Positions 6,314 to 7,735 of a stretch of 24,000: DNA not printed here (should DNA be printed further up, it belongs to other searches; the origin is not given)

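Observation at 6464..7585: Arginase-family ureohydrolase between the urea symporter and the urease accessory genes: a possible urea-generating feeder enzyme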

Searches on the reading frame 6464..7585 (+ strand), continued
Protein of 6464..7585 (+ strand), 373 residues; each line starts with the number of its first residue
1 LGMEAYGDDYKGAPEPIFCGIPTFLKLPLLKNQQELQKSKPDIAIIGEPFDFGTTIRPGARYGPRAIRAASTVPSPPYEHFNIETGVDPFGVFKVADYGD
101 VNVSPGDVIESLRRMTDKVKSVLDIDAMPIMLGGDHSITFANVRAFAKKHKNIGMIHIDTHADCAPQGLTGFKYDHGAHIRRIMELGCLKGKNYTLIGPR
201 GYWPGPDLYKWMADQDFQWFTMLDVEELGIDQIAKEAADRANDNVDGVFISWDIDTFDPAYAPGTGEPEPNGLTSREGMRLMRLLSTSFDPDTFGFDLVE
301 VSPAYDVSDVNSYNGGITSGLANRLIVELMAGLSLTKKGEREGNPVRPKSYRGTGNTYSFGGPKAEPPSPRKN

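Call 69: search_protein_families(library=ncbifam, proteins=[L093:9115-10662:-, L093:10666-11364:-, L093:11625-12743:+, L093:15582-16565:+, L093:6571-7629:+, L093:4234-4653:+, L093:8001-9110:+], max_evalue=0.00001)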
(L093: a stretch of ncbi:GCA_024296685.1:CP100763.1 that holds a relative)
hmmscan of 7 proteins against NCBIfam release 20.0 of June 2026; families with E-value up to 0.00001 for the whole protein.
L093:9115-10662:- (515 aa): 26 families (the best 25 are shown)
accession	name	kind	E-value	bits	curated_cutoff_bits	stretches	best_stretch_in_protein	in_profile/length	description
NF005565.0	PRK07235.1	subfamily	9.5e-153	509.5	545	1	4-506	10-502/506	amidase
TIGR00132.1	gatA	equivalog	6.9e-80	269.1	481.1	2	87-326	56-288/466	Asp-tRNA(Asn)/Glu-tRNA(Gln) amidotransferase subunit GatA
NF005688.0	PRK07488.1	equivalog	1.4e-64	218.8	532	1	82-505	68-466/474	indoleacetamide hydrolase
NF006043.0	PRK08186.1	subfamily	4.5e-63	213.6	487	2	85-325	65-294/600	allophanate hydrolase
NF004815.0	PRK06169.1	equivalog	3.3e-62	210.6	506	1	82-506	68-460/471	amidase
NF006169.0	PRK08310.1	equivalog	1.2e-60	206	391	2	70-255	5-194/395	amidase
TIGR02713.1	allophanate_hyd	equivalog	2.8e-57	194.5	511.05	2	86-324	29-258/563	allophanate hydrolase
TIGR02715.1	amido_AtzE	subfamily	5.4e-57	193.7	425.75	2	80-316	56-286/452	AtzE family amidohydrolase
NF005450.0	PRK07042.1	equivalog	1.1e-56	192.2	458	2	82-323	65-295/464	amidase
NF006631.0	PRK09201.1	equivalog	1.9e-56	191.7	461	2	76-313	59-290/466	AtzE family amidohydrolase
NF006006.0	PRK08137.1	equivalog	6.3e-56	190.2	534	2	77-323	89-335/529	amidase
NF004816.0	PRK06170.1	equivalog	4.7e-53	180.5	503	1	79-507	67-484/493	amidase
NF005687.0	PRK07487.1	subfamily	1.1e-51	176.1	428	2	80-331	64-306/468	amidase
NF004622.0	PRK05962.1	equivalog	7.5e-51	173.3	463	2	80-275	44-240/431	amidase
NF005460.0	PRK07056.1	subfamily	1.3e-50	172.7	447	2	78-331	63-301/457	amidase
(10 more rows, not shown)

L093:10666-11364:- (232 aa): 3 families
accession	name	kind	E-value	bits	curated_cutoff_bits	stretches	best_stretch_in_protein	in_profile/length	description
NF050097.1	BiurAmidohydBiuH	equivalog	3.5e-14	52.8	370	1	10-184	19-200/221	biuret amidohydrolase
TIGR03614.1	RutB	equivalog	4.7e-12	46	377.95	1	98-170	114-186/226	pyrimidine utilization protein B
NF008517.0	PRK11440.1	equivalog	1.1e-11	45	195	1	9-185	8-171/188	hydrolase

L093:11625-12743:+ (372 aa): 3 families
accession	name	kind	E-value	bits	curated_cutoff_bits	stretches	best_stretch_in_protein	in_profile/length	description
NF007048.0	PRK09501.1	equivalog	2.5e-12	46.3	582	1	126-327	103-302/348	spermidine/putrescine ABC transporter substrate-binding protein PotD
NF011620.1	PRK15046.1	equivalog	1.3e-09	37.3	310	1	28-193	10-163/334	2-aminoethylphosphonate ABC transporter substrate-binding protein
TIGR03227.1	PhnS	equivalog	2.9e-07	29.7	395.3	0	17-193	14-173/360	2-aminoethylphosphonate ABC transporter substrate-binding protein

L093:15582-16565:+ (327 aa): 5 families
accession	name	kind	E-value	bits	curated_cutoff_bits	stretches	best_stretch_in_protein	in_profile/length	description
NF002564.0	PRK02190.1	subfamily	3.1e-56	190.8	302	1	15-320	13-296/307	agmatinase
TIGR01230.1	agmatinase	equivalog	2.9e-46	158.3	174.3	1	36-318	11-269/275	agmatinase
TIGR01227.1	hutG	equivalog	5.1e-42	144.1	229.15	1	37-322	34-306/307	formimidoylglutamase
TIGR01229.1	rocF_arginase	equivalog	1.2e-36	126.6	227.6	1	42-311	2-282/300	arginase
NF010347.0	PRK13775.1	equivalog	1.5e-12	47.5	381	1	93-319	91-321/331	formimidoylglutamase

L093:6571-7629:+ (352 aa): 0 families

L093:4234-4653:+ (139 aa): 0 families

L093:8001-9110:+ (369 aa): 5 families
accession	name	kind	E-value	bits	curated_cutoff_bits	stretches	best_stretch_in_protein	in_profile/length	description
NF002564.0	PRK02190.1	subfamily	4.3e-62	210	302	1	15-320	7-290/307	agmatinase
TIGR01230.1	agmatinase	equivalog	7.9e-45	153.6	174.3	1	42-316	10-261/275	agmatinase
TIGR01227.1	hutG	equivalog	1.7e-35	122.7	229.15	1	41-315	31-293/307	formimidoylglutamase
TIGR01229.1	rocF_arginase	equivalog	2e-22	79.9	227.6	1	49-316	2-281/300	arginase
NF010347.0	PRK13775.1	equivalog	1.9e-11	43.9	381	1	99-315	95-311/331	formimidoylglutamase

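Call 72: find_encoding_contigs(protein=P0033, flank=9000, max_places=2)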
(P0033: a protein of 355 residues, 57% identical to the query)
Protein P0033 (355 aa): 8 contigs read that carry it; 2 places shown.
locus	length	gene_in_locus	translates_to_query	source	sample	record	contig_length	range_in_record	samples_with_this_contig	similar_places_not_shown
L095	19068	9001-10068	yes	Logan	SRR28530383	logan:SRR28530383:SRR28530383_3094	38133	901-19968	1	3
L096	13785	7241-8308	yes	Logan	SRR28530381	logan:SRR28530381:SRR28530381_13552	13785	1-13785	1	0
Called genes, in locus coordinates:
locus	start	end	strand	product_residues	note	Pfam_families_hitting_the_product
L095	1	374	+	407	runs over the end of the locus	PF13433:Peripla_BP_5, PF13458:Peripla_BP_6, PF01094:ANF_receptor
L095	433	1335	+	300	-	PF02653:BPD_transp_2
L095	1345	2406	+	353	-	PF02653:BPD_transp_2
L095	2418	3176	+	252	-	PF02463:SMC_N, PF00005:ABC_tran, PF13304:AAA_21 (faint), PF12399:BCA_ABC_TP_C (weak)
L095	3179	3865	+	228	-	PF00005:ABC_tran, PF13175:AAA_15 (weak), PF13304:AAA_21 (weak)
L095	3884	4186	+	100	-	PF00547:Urease_gamma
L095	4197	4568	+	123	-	PF00699:Urease_beta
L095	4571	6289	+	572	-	PF00449:Urease_alpha, PF07969:Amidohydro_3 (faint), PF01979:Amidohydro_1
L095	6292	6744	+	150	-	PF02814:UreE_N, PF05194:UreE_C (weak)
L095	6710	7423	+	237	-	PF01730:UreF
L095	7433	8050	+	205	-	PF02492:cobW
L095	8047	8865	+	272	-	PF01774:UreD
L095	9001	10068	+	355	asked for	PF00491:Arginase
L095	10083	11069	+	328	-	PF03180:Lipoprotein_9 (weak), PF13379:NMT1_2, PF09084:NMT1, PF12974:Phosphonate-bd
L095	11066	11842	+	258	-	PF00528:BPD_transp_1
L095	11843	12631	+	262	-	PF00005:ABC_tran, PF13304:AAA_21 (faint)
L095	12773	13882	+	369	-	-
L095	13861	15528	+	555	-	PF13187:Fer4_9 (faint), PF14697:Fer4_21 (faint), PF00037:Fer4 (weak), PF12837:Fer4_6 (weak), PF12838:Fer4_7 (weak), PF13484:Fer4_16, PF25160:LdpA_Fe-S-bd (faint), PF01645:Glu_synthase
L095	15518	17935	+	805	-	PF01493:GXGXG (weak), PF14691:Fer4_20, PF01266:DAO, PF03486:HI0933_like, PF07992:Pyr_redox_2, PF13450:NAD_binding_8, PF13738:Pyr_redox_3, PF12838:Fer4_7, +5 more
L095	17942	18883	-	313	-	PF02384:N6_Mtase, PF07669:Eco57I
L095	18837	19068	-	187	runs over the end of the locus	PF12161:HsdM_N, PF02384:N6_Mtase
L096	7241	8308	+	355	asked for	PF00491:Arginase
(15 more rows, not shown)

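Call 74: search_protein_families(library=ncbifam, proteins=[L095:10083-11069:+, L095:11066-11842:+, L095:11843-12631:+, L095:12773-13882:+, L095:9001-10068:+], max_evalue=0.001)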
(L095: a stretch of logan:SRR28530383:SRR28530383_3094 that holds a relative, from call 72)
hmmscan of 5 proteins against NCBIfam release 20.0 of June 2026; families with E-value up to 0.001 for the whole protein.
L095:10083-11069:+ (328 aa): 11 families
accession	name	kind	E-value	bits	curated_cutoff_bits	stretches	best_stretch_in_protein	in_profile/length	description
TIGR01728.1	SsuA_fam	subfamily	2.2e-62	210.9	163.5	1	29-322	1-289/290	aliphatic sulfonate ABC transporter substrate-binding protein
TIGR03427.1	ABC_peri_uca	equivalog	3.1e-38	131.8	333.9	1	28-281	3-263/328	putative urea ABC transporter substrate-binding protein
NF040735.1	SBP_SaoX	equivalog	2.8e-22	79.3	300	1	27-259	3-238/330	ABC transporter substrate-binding subunit SaoX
TIGR01729.1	taurine_ABC_bnd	equivalog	1.5e-21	77.1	304.25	1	52-275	23-255/300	taurine ABC transporter substrate-binding protein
NF008588.0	PRK11553.1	subfamily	3.7e-21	75.4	299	1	1-258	1-259/319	aliphatic sulfonate ABC transporter substrate-binding protein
NF008553.0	PRK11480.1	equivalog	5.6e-17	61.9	490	1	47-202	42-195/320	taurine ABC transporter substrate-binding protein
TIGR00363.1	TIGR00363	subfamily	1.3e-08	34.8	228.85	1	19-150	9-140/258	MetQ/NlpA family lipoprotein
TIGR02122.1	TRAP_TAXI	subfamily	5.2e-07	28.8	84.35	1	113-180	125-196/320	TAXI family TRAP transporter solute-binding subunit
NF008285.0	PRK11063.1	subfamily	2e-06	27.4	374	1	11-150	15-153/271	methionine ABC transporter substrate-binding lipoprotein MetQ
TIGR01098.1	3A0109s03R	subfamily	3.8e-05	23.3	112.05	1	55-194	62-213/253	phosphate/phosphite/phosphonate ABC transporter substrate-binding protein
NF041241.1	YhfZ_full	equivalog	0.00018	20.9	260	1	106-182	165-236/304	GntR family transcriptional regulator YhfZ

L095:11066-11842:+ (258 aa): 7 families
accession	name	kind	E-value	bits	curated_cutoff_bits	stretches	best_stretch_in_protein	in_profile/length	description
NF040733.1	ABC_perm_U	equivalog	1e-40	139.9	295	1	10-250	6-248/251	ABC transporter permease subunit SaoP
NF007545.0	PRK10160.1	equivalog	2.9e-32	112.2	342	1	20-249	33-269/275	taurine ABC transporter permease TauC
NF008470.0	PRK11365.1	equivalog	4.1e-31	108.3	347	1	22-240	21-242/263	aliphatic sulfonate ABC transporter permease SsuC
TIGR01183.1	ntrB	equivalog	3.8e-26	92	209.05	1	60-239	18-198/202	nitrate ABC transporter permease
TIGR03416.1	ABC_choXWV_perm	equivalog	2.1e-09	37.2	363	1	20-237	49-264/267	choline ABC transporter permease subunit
NF008196.0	PRK10952.1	equivalog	5.8e-06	25.4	439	1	43-214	129-299/356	glycine betaine/L-proline ABC transporter permease ProW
NF045473.1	Opp1C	equivalog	0.00085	18.8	350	0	62-178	68-187/267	nickel/cobalt ABC transporter permease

L095:11843-12631:+ (262 aa): 188 families (the best 25 are shown)
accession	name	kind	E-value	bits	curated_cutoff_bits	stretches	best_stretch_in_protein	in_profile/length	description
NF040729.1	ABC_ATP_SaoA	equivalog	1e-59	201.9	360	1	4-226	3-230/248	ABC transporter ATP-binding protein SaoA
TIGR03265.1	PhnT2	equivalog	1.2e-56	192.5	457.7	1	3-233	5-234/353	putative 2-aminoethylphosphonate ABC transporter ATP-binding protein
TIGR00968.1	3a0106s01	subfamily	2.1e-53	181.3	342.75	1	4-234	2-231/237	sulfate ABC transporter ATP-binding protein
TIGR01184.1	ntrCD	subfamily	7.5e-52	176.2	291.8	1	18-242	1-228/230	nitrate ABC transporter ATP-binding protein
NF008105.0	PRK10851.1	equivalog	1.1e-51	175.6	502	1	1-235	1-238/362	sulfate/thiosulfate ABC transporter ATP-binding protein CysA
NF006987.0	PRK09452.1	equivalog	4.2e-50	170.5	482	1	4-213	19-228/378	spermidine/putrescine ABC transporter ATP-binding protein PotA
NF040933.2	ABC_arch_GlcV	equivalog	1.1e-49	169.2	450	1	2-206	2-217/357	glucose ABC transporter ATP-binding protein GlcV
NF043075.1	MMSYN1_0197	equivalog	3.7e-49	167.5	550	1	4-219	4-218/341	spermidine/putrescine ABC transporter ATP-binding protein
NF008421.0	PRK11248.1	equivalog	8.9e-48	163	357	1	4-218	3-216/255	taurine ABC transporter ATP-binding subunit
NF040840.2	tungstate_WtpC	equivalog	4.7e-47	161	440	1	5-211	4-209/347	tungstate ABC transporter ATP-binding protein WtpC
NF008420.0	PRK11247.1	equivalog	4.1e-46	157.2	395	1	3-218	13-221/257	aliphatic sulfonates ABC transporter ATP-binding protein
NF008653.0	PRK11650.1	subfamily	4.3e-45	154.3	432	1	3-206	4-210/357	sn-glycerol-3-phosphate ABC transporter ATP-binding protein UgpC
TIGR04521.1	ECF_ATPase_2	equivalog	3.3e-43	147.8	330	1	13-228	16-240/279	energy-coupling factor transporter ATPase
TIGR02315.1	ABC_phnC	equivalog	1.3e-42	145.9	266.1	1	4-206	3-221/243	phosphonate ABC transporter ATP-binding protein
TIGR02673.1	FtsE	equivalog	1.3e-42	145.9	264.85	1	5-206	4-212/214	cell division ATP-binding protein FtsE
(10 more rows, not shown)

L095:12773-13882:+ (369 aa): 0 families

L095:9001-10068:+ (355 aa): 5 families
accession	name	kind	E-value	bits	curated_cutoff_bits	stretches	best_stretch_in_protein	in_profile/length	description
NF002564.0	PRK02190.1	subfamily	4.8e-57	193.5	302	1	16-341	9-303/307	agmatinase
TIGR01230.1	agmatinase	equivalog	2.7e-46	158.4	174.3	1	45-336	13-273/275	agmatinase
TIGR01227.1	hutG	equivalog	8.1e-38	130.4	229.15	1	44-317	34-294/307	formimidoylglutamase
TIGR01229.1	rocF_arginase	equivalog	3.8e-26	92.1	227.6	1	115-320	68-284/300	arginase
NF010347.0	PRK13775.1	equivalog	3.9e-12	46.1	381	1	98-327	94-321/331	formimidoylglutamase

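Call 76: search_protein_representatives(protein=window:6464-7585:+)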
Query: 373 residues. Proteins with E-value up to 0.001 (for the whole library): 12792; up to 1e-10: 4848; up to 1e-30: 360. The best 150 are listed.
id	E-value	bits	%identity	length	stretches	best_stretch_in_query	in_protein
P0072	7.7e-126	436.7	53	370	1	2-353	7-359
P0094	3.8e-81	289.6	54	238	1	128-351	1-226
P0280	2.3e-72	260.7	49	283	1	2-247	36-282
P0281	1.3e-69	251.6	32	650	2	19-334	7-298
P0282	4.4e-66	240.0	42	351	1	18-314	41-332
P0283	6.6e-66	239.4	41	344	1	18-339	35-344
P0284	6.5e-62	226.3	40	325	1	41-343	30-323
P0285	4.6e-61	223.5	39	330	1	15-342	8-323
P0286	1.5e-59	218.5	39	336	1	14-332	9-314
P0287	3.5e-58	214.0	41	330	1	13-336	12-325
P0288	1.1e-56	209.1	43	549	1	56-348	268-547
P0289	4.0e-56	207.2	38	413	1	15-348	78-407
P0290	2.0e-55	204.9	84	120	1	254-369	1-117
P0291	2.9e-55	204.4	39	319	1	19-337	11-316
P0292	6.2e-55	203.3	37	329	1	14-332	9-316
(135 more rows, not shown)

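Call 82: fold_search(model_id=the predicted structure, library=pdb)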
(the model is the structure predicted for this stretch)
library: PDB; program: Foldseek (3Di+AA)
matches with E <= 10: 1098; with E <= 0.001: 206
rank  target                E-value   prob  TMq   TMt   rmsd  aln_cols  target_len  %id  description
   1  9fek_G                5.8e-27  1.00  0.77  0.76   2.3       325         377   32  Crystal structure of guanidinase from Nitrospira inopinata (released 2024-08-14)
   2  7esr                  1.1e-26  1.00  0.77  0.76   5.0       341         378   34  Crystal structure of Synechocystis sp PCC6803 guanidinium hydrolase (R32) (released 2021-12-15)
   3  9fek_L                1.7e-26  1.00  0.77  0.76   2.3       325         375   32  Crystal structure of guanidinase from Nitrospira inopinata (released 2024-08-14)
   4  1gq6_B                2.1e-26  1.00  0.74  0.91   2.4       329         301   33  PROCLAVAMINATE AMIDINO HYDROLASE FROM STREPTOMYCES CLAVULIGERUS (released 2002-06-06)
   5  9fek_D                3.6e-26  1.00  0.77  0.77   2.0       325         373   32  Crystal structure of guanidinase from Nitrospira inopinata (released 2024-08-14)
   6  9fek_I                5.3e-26  1.00  0.77  0.77   2.0       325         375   32  Crystal structure of guanidinase from Nitrospira inopinata (released 2024-08-14)
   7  9fek_A                8.3e-26  1.00  0.77  0.77   2.2       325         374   32  Crystal structure of guanidinase from Nitrospira inopinata (released 2024-08-14)
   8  3niq_A                9.3e-26  1.00  0.74  0.87   2.3       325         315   33  Crystal structure of Pseudomonas aeruginosa guanidinopropionase (released 2011-06-01)
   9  3nip_A                1.3e-25  1.00  0.74  0.87   2.2       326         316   32  Crystal structure of Pseudomonas aeruginosa guanidinopropionase complexed with 1,6-diaminohexane (released 2011-06-01)
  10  3niq_B                1.6e-25  1.00  0.74  0.88   2.2       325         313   33  Crystal structure of Pseudomonas aeruginosa guanidinopropionase (released 2011-06-01)
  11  3nio_A                2.4e-25  1.00  0.75  0.88   2.2       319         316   35  Crystal structure of Pseudomonas aeruginosa guanidinobutyrase (released 2011-06-01)
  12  1gq6_A                2.5e-25  1.00  0.73  0.92   2.4       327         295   33  PROCLAVAMINATE AMIDINO HYDROLASE FROM STREPTOMYCES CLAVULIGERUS (released 2002-06-06)
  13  1gq6_C                4.4e-25  1.00  0.71  0.90   2.7       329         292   32  PROCLAVAMINATE AMIDINO HYDROLASE FROM STREPTOMYCES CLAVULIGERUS (released 2002-06-06)
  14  8ryi_D                4.9e-25  1.00  0.78  0.87   4.2       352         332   26  Metformin hydrolase from Aminobacter niigataensis MD1 with urea in the active site (released 2024-08-28)
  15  8snk_A                5.4e-25  1.00  0.79  0.85   2.6       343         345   26  Crystal structure of metformin hydrolase (MfmAB) from Pseudomonas mendocina sp. MET-2 mutant (MfmA/D188N) (released 2024-03-06)
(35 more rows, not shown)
